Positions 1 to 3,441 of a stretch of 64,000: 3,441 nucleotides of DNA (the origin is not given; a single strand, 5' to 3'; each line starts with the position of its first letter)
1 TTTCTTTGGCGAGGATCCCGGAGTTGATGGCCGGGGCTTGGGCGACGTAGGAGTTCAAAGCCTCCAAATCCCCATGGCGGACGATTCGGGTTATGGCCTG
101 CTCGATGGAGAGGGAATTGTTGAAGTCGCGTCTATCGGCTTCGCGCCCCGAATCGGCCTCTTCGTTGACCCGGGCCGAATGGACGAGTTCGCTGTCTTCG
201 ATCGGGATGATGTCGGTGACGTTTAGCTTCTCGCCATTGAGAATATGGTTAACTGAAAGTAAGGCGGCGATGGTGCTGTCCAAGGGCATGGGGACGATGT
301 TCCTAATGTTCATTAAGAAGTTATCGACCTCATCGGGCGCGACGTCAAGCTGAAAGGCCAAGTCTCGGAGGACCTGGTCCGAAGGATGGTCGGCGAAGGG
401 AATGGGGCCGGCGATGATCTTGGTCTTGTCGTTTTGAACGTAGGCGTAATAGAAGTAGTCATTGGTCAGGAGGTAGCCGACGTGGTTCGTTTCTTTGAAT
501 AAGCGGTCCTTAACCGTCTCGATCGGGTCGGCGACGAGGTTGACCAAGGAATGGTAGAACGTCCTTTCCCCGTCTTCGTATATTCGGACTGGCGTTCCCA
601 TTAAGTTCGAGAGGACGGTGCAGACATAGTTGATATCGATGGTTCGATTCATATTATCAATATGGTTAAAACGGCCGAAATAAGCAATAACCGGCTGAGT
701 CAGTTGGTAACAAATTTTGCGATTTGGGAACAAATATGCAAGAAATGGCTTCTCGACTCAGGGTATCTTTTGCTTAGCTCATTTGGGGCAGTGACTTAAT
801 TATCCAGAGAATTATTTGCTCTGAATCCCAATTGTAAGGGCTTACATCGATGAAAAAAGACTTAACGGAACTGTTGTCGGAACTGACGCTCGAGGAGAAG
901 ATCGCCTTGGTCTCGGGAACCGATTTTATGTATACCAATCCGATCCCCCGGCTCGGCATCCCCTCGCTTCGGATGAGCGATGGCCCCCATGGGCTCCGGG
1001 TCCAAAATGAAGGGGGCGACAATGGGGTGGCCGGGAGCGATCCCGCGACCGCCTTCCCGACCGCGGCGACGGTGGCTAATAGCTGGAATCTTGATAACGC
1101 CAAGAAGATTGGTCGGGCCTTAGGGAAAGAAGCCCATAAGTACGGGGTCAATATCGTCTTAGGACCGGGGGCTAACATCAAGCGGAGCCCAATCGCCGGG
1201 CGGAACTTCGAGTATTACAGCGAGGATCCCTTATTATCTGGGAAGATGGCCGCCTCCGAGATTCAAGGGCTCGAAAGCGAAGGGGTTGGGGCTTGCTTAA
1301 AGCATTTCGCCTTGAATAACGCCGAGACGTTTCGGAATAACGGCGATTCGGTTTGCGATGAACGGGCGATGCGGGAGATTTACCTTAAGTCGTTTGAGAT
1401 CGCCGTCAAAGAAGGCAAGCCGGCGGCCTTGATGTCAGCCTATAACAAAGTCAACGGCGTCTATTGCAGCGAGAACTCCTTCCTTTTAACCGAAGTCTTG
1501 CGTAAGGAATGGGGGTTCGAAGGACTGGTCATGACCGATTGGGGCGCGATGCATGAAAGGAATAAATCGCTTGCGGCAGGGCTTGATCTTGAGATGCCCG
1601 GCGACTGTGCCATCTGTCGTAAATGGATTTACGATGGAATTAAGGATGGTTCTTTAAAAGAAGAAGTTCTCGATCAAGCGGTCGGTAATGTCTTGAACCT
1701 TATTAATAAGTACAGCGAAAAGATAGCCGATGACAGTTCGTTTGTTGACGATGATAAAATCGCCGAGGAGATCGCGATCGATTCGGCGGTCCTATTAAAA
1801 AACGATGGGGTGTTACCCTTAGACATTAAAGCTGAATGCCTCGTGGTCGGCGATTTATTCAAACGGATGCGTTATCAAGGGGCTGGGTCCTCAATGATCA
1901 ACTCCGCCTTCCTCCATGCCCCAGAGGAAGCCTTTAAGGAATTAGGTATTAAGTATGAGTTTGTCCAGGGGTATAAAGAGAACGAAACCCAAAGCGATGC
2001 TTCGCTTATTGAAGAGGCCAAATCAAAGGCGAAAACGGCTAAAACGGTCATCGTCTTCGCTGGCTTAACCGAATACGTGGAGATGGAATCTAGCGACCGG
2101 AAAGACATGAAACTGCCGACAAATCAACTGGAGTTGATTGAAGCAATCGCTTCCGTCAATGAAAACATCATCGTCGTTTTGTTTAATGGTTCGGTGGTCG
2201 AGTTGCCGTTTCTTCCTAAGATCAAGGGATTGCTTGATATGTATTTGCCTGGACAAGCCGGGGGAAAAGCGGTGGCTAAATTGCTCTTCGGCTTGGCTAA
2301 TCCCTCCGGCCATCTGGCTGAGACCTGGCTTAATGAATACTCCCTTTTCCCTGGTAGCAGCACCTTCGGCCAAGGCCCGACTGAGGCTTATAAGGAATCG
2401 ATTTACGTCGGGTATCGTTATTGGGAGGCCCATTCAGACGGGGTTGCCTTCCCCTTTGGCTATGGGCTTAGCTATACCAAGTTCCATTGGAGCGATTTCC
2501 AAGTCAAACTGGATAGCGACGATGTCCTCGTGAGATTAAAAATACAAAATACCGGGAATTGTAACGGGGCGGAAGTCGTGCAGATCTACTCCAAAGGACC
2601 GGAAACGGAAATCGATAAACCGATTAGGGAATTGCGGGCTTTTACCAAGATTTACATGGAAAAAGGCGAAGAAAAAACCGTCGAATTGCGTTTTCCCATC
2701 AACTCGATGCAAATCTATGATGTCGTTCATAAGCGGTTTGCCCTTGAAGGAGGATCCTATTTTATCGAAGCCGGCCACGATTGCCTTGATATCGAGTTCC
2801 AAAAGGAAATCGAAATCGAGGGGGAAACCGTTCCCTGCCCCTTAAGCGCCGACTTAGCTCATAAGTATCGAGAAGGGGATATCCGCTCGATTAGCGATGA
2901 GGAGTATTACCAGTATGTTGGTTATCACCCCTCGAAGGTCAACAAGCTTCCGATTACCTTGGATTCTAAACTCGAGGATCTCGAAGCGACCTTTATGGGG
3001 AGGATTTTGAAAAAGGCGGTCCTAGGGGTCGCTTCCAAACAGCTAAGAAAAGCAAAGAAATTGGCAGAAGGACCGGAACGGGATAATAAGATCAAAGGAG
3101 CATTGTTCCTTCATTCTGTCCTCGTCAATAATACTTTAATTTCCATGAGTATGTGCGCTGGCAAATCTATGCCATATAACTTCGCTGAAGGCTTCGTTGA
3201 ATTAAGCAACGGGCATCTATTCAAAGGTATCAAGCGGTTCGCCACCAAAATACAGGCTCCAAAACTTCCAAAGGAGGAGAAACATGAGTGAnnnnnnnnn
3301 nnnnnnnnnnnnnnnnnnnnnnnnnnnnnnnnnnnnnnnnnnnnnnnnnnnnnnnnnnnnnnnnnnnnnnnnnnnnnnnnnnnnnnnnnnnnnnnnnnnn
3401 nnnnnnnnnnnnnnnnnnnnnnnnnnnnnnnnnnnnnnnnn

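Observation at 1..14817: Compact rhamnoglycoside utilisation locus that feeds straight into rhaBAD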

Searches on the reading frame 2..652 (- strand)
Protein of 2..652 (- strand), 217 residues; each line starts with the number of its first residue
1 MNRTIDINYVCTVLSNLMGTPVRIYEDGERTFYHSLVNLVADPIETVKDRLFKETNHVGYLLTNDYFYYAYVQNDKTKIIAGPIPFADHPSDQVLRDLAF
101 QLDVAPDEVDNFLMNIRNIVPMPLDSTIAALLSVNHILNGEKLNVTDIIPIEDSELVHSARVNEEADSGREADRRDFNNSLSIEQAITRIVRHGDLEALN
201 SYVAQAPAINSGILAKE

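Call 8: search_protein_families(library=ncbifam, proteins=[window:2-652:-], max_evalue=0.01)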
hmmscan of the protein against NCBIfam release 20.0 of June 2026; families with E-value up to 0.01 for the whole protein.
seq(217 aa): 0 families

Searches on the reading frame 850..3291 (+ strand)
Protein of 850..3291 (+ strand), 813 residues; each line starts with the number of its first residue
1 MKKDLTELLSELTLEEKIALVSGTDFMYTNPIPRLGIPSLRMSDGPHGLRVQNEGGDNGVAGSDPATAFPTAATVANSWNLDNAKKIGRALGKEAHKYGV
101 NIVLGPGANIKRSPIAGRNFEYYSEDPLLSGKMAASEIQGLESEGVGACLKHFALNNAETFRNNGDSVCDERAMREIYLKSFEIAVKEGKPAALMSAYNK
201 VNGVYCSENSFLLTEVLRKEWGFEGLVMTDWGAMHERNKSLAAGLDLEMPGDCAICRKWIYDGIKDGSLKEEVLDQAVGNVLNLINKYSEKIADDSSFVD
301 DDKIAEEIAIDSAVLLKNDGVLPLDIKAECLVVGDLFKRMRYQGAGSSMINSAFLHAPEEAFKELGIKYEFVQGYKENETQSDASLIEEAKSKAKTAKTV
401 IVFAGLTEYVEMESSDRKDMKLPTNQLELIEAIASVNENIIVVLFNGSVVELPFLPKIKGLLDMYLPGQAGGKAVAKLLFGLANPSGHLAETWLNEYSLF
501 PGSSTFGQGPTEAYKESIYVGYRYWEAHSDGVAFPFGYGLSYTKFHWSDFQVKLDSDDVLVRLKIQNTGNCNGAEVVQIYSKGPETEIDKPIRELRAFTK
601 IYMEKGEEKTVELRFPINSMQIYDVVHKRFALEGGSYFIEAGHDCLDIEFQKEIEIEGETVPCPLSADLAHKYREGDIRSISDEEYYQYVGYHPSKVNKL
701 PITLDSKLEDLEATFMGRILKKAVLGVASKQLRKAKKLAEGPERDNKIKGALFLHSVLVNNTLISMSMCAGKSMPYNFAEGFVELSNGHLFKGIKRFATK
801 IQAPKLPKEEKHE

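Call 3: search_protein_families(library=pfam, proteins=[window:850-3291:+])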
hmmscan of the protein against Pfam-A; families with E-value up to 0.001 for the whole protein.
window:850-3291:+ (813 aa): 3 families
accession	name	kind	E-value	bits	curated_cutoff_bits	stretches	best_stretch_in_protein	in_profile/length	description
PF01915.27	Glyco_hydro_3_C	-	2.1e-43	149.1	31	1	314-542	2-200/200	Glycosyl hydrolase family 3 C-terminal domain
PF00933.27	Glyco_hydro_3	-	3.2e-39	135.7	27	1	50-284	68-316/316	Glycosyl hydrolase family 3 N terminal domain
PF14310.12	Fn3-like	-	2.5e-15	56.8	25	1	575-643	1-69/71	Fibronectin type III-like domain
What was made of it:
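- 850..3291 (+): GH3a: cytoplasmic GH3 exo-beta-glycosidase, 813 aa, normal domain order plus a C-terminal extension of about 150 aa. Pfam Glyco_hydro_3, Glyco_hydro_3_C and Fn3-like (call 3).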

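Call 8: search_protein_families(library=ncbifam, proteins=[window:850-3291:+], max_evalue=0.01)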
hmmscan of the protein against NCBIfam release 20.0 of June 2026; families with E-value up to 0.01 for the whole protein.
window:850-3291:+ (813 aa): 8 families
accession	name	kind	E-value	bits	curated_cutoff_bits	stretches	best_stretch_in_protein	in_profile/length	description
NF041610.1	alph_arabinopyran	equivalog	1.6e-192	641.6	1300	1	11-667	2-664/738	exo-alpha-(1->6)-L-arabinopyranosidase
NF052330.1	BetGlucosiCelf0468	equivalog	1.7e-118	397.1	1300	2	8-363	2-372/817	beta-d-glucosidase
NF052329.1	XyloArabinsidase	equivalog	4.2e-78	263.2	1050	1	66-660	108-735/750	beta-xylosidase/alpha-l-arabinosidase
NF011678.0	PRK15098.1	equivalog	2e-74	251.4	666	2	378-649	483-758/765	beta-glucosidase BglX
NF041776.1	xylosidase_Xyl3A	equivalog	1.9e-73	247.8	1250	2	393-650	582-841/846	xylan 1,4-beta-xylosidase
NF041579.1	betaxyl_Flavo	equivalog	2.1e-66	224.5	1350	1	3-650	35-708/716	beta-xylosidase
NF052331.1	Bet13-16Glucosase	equivalog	5.4e-64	216.6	1330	2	64-328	91-383/750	exo-beta-d-1,3/1,6-glucosidase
NF003740.0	PRK05337.1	equivalog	5e-09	35.7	207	1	73-234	89-254/340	beta-N-acetylhexosaminidase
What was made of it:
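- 850..3291 (+): The best NCBIfam model is exo-alpha-(1->6)-L-arabinopyranosidase, at 642 bits, well below its 1300-bit cutoff (call 8).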

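Call 16: search_solved_structures(query=window:850-3291:+, max_evalue=1e-30)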
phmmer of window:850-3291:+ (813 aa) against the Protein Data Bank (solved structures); distinct sequences matched with E-value up to 1e-30: 55.
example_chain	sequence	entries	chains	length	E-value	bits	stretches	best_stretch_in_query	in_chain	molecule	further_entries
7ms2_A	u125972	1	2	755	7.4e-179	599.8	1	3-657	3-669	Thermostable beta-glucosidase B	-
8j9f_A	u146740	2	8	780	1.5e-176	592.2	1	2-655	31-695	Beta-glucosidase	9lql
5wab_A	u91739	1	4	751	4.4e-144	484.8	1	9-665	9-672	Putative beta-glucosidase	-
2x40_A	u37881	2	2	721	6.4e-126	424.7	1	5-651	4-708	BETA-GLUCOSIDASE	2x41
2x42_A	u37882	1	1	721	7.9e-125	421.1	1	5-651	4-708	BETA-GLUCOSIDASE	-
3abz_A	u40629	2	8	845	1.3e-115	390.6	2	2-416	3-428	Beta-glucosidase I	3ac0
7pjj_A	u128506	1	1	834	8.7e-108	364.8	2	7-358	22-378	Beta-glucosidase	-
8idz_A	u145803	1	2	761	2e-106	360.3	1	11-369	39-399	Beta-glucosidase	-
8va7_A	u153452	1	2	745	3.9e-99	336.1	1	5-655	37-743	Glycoside hydrolase family 3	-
4i3g_A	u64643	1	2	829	2e-88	300.7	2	6-362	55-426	Beta-glucosidase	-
5wug_A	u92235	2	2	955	1.8e-85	290.9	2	34-234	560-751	Beta-glucosidase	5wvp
5k6l_A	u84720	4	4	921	1.8e-78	267.8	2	32-234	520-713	B-GLUCOSIDASE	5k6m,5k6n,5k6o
7zb3_A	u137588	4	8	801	4.7e-77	263.1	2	66-335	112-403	Beta-xylosidase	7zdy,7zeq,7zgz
8c7f_A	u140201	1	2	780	4.6e-76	259.8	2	66-335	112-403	Xylosidase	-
6jxg_A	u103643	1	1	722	2.4e-68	234.3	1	8-660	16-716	Beta-glucosidase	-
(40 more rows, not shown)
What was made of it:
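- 850..3291 (+): The closest solved structure is C. thermocellum BglB 7ms2, E 7e-179 (call 16).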

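Call 30: find_encoding_contigs(protein=window:850-3291:+, flank=10000, max_places=4)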
Protein window:850-3291:+ (813 aa): 1 contig read that carries it; 1 place shown.
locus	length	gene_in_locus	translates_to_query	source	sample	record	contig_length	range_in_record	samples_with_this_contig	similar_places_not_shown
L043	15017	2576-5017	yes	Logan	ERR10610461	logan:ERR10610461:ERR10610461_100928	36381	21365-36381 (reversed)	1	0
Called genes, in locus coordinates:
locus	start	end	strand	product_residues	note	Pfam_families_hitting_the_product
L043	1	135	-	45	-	?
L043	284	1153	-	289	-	PF01156:IU_nuc_hydro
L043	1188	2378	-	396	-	PF12833:HTH_18, PF00165:HTH_AraC (weak)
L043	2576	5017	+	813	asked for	PF00933:Glyco_hydro_3, PF01915:Glyco_hydro_3_C, PF14310:Fn3-like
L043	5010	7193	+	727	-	PF07690:MFS_1 (weak), PF13347:MFS_2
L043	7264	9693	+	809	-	PF01915:Glyco_hydro_3_C, PF14310:Fn3-like, PF00933:Glyco_hydro_3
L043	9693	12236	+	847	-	PF25788:Ig_Rha78A_N, PF08531:Bac_rhamnosid_N, PF05592:Bac_rhamnosid, PF17389:Bac_rhamnosid6H, PF17390:Bac_rhamnosid_C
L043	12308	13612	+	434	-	PF00370:FGGY_N, PF02782:FGGY_C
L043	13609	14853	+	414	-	PF06134:RhaA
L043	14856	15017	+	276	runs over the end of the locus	PF00596:Aldolase_II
